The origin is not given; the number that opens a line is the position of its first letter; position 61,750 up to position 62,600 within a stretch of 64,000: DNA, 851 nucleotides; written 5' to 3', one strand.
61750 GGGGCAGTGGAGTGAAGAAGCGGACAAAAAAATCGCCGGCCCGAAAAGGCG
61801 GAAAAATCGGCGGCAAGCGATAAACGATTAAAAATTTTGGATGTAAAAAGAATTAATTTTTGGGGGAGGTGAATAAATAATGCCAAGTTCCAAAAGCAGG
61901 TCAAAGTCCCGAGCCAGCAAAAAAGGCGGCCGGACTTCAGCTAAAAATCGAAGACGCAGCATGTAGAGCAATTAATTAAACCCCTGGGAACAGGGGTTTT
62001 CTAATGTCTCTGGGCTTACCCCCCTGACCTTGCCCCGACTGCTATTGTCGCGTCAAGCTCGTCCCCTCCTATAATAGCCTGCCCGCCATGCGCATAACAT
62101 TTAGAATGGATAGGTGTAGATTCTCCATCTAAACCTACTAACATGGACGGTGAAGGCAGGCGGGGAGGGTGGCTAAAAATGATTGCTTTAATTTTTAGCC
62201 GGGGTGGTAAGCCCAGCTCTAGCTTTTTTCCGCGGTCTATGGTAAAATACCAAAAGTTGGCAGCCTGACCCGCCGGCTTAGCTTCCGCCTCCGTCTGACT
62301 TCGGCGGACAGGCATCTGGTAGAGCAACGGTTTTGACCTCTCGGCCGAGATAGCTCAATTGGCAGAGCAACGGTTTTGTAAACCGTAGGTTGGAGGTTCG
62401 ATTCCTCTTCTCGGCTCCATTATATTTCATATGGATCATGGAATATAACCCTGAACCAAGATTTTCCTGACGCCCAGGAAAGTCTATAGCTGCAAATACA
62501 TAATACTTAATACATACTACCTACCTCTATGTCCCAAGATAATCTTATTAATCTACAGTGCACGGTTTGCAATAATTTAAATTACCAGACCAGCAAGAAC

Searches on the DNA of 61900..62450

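Call 35: search_rna_families(source=window, start=61900, end=62450, threshold=evalue, max_evalue=10)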
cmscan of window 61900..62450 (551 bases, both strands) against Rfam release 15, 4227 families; matches with E-value up to 10: 7.
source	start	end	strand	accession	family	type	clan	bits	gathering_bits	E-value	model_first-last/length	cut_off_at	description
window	62344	62416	+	RF00005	tRNA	Gene; tRNA;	CL00001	73.3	29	3.3e-16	1-71/71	no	tRNA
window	62344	62417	-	RF04354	Plastid-ycf2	Cis-reg;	-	18.5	65.7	0.43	1-75/75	no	Plastid-ycf2 5UTR RNA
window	61966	62003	+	RF01359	CRISPR-DR46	Gene; CRISPR;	-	17.9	50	5.4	1-38/38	no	CRISPR RNA direct repeat element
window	62170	62202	-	RF03362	mir-9436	Gene; miRNA;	-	17.4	80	1.3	1-66/66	no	mir-9436 microRNA precursor family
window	62175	62233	-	RF01394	isrK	Gene; sRNA;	-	14.1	50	1.5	1-77/77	no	isrK Hfq binding RNA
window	62104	62256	-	RF03046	Pseudomonadales-1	Gene; sRNA;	-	13.2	68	1.2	1-164/164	no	Pseudomonadales-1 RNA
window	62254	62318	+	RF02569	IhtA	Gene; sRNA;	-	13.2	76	9.5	1-107/107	no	IhtA sRNA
